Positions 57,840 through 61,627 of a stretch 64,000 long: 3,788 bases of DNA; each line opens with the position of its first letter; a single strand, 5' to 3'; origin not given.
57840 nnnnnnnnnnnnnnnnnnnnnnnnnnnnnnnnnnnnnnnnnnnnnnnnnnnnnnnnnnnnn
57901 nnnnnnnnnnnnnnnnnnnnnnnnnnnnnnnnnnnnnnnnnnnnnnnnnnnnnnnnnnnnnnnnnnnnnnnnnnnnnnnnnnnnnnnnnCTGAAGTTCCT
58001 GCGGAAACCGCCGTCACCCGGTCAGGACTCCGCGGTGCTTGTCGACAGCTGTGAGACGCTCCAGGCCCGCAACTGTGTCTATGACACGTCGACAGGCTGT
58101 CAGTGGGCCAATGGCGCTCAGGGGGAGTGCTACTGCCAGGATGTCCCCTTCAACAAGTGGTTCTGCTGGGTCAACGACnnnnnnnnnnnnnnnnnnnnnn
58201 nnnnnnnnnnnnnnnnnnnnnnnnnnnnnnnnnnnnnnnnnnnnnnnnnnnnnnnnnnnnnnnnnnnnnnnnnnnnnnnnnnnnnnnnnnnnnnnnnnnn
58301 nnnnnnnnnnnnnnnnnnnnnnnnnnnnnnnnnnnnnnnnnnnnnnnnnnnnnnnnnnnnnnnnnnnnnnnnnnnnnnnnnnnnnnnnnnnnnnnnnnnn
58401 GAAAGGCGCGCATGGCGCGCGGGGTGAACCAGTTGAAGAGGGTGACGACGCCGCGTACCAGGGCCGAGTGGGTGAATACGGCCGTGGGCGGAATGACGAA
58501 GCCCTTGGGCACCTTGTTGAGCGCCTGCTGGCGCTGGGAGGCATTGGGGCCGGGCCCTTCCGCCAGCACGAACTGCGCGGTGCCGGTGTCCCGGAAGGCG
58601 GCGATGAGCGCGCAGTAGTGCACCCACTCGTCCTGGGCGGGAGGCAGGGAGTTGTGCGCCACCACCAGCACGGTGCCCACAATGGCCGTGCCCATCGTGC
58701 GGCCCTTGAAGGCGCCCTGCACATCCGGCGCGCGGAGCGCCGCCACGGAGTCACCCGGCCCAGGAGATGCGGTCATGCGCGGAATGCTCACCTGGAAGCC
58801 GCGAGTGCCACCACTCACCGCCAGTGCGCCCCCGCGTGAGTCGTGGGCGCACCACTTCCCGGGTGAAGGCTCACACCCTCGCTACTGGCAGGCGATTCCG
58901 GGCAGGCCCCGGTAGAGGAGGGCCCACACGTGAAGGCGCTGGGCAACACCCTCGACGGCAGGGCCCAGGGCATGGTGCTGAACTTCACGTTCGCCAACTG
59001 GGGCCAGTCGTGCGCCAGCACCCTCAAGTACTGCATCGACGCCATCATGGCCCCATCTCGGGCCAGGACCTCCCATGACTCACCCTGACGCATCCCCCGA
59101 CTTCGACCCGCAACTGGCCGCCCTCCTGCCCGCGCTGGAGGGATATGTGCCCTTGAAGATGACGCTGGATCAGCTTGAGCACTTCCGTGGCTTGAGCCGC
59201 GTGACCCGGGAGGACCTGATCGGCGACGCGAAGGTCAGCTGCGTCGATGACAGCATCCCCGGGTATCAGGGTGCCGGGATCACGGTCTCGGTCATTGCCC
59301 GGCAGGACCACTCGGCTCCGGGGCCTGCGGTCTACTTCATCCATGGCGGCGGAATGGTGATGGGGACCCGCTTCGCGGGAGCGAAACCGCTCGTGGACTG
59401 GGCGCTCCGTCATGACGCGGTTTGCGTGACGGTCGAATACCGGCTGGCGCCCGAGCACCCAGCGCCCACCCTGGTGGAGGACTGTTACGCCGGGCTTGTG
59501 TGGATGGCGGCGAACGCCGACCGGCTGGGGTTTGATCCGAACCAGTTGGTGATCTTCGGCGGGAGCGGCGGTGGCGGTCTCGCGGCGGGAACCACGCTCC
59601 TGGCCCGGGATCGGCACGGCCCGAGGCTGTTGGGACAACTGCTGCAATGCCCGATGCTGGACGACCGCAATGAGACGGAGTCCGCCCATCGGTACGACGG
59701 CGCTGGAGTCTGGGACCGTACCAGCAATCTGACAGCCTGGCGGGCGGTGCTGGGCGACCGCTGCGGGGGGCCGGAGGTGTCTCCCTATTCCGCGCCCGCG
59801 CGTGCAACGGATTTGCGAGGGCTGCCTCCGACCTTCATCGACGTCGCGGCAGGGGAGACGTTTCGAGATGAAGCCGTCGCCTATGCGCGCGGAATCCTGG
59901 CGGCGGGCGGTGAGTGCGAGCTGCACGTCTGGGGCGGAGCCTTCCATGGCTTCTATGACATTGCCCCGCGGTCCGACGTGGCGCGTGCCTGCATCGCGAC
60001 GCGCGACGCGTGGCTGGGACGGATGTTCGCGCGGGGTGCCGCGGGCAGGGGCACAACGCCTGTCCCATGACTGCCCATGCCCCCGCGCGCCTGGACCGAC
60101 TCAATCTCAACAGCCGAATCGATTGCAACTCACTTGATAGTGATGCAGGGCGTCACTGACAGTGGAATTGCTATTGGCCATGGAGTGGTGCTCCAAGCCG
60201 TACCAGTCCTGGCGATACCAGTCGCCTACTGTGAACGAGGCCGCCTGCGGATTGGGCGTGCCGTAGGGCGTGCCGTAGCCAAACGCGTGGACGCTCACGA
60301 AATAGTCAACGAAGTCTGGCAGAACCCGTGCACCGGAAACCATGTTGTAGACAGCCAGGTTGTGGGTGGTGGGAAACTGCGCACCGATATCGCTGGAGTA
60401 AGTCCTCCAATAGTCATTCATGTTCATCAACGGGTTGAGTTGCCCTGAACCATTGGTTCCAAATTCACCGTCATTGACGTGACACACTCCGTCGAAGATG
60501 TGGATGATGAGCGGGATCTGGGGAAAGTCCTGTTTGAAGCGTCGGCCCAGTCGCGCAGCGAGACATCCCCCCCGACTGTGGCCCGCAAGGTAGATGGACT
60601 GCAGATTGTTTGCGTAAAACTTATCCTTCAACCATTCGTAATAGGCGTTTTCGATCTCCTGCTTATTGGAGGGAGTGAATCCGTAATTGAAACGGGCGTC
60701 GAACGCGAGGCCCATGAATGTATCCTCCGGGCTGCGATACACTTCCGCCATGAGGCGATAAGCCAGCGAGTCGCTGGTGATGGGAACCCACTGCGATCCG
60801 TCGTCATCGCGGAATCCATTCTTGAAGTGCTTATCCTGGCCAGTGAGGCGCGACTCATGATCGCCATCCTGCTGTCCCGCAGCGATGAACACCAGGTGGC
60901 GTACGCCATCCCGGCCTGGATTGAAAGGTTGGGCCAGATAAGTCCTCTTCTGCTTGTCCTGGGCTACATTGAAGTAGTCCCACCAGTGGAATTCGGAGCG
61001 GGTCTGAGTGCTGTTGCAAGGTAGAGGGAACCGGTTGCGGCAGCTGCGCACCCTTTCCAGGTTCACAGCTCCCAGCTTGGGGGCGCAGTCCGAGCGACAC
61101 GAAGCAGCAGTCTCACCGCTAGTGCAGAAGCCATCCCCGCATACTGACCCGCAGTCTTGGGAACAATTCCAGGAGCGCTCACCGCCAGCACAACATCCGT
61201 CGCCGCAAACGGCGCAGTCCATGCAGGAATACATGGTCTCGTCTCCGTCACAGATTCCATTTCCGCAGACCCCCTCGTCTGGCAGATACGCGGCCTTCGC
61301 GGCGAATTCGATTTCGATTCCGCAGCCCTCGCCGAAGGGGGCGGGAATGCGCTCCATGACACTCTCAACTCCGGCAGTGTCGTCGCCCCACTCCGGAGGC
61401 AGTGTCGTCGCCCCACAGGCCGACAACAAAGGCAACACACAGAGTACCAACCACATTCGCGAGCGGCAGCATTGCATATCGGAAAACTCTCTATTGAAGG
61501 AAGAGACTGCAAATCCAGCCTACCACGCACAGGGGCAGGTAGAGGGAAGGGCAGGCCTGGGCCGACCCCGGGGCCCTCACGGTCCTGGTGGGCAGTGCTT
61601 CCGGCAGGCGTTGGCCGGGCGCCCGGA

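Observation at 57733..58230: Two tandem copies of a six-Cys ~52-aa module, the second in the +1 frame, followed by a perfect hairpin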

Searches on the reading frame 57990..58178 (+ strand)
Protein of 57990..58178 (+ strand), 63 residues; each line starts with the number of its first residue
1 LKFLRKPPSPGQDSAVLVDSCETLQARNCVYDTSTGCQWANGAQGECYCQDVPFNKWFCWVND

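Call 6: search_protein_families(library=pfam, proteins=[window:57990-58178:+], max_evalue=1)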
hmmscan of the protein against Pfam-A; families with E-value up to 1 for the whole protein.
seq(63 aa): 1 family
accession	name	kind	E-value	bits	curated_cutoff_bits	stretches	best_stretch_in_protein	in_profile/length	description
PF00537.24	Toxin_3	-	0.032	14.9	21.5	1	34-53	33-52/55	Scorpion toxin-like domain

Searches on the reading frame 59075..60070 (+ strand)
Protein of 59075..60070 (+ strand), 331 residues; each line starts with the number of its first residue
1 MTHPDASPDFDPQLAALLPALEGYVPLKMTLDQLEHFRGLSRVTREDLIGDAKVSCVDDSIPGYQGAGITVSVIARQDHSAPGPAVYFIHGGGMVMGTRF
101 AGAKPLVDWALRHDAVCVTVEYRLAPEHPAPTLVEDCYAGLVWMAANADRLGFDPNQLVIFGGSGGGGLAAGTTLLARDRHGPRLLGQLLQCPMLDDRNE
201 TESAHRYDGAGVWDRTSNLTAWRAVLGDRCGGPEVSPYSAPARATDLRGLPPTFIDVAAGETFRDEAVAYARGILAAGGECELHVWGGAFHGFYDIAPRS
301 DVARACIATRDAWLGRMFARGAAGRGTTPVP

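Call 24: search_protein_families(library=pfam, proteins=[window:59075-60070:+], max_evalue=0.001)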
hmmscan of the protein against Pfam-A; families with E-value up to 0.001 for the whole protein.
window:59075-60070:+ (331 aa): 3 families
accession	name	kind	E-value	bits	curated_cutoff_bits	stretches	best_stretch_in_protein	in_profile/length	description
PF07859.19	Abhydrolase_3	-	1.9e-50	172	25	1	87-294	2-209/210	alpha/beta hydrolase fold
PF20434.5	BD-FAE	-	1.7e-17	64.1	26.8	1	77-178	7-111/215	BD-FAE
PF00135.34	COesterase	-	1.3e-05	24.8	27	1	80-175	100-202/515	Carboxylesterase family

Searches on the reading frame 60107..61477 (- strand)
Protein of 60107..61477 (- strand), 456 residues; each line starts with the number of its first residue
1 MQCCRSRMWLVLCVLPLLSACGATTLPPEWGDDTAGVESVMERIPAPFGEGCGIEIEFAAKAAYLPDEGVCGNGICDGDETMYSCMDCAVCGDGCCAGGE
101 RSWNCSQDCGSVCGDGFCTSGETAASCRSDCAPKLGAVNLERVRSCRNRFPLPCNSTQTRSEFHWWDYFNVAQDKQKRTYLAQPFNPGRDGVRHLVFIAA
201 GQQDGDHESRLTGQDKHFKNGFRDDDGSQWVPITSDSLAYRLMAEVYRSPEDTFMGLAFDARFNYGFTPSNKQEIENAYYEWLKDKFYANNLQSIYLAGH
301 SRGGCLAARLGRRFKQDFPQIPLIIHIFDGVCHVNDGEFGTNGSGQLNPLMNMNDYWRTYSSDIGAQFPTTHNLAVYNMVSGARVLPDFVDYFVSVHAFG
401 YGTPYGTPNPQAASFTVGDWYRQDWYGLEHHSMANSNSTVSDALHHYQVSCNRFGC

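Call 24: search_protein_families(library=pfam, proteins=[window:60107-61477:-], max_evalue=0.001)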
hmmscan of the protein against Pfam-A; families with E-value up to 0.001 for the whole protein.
window:60107-61477:- (456 aa): 1 family
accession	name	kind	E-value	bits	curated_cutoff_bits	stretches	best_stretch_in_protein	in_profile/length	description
PF07859.19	Abhydrolase_3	-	0.0008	19.7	25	0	279-368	55-151/210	alpha/beta hydrolase fold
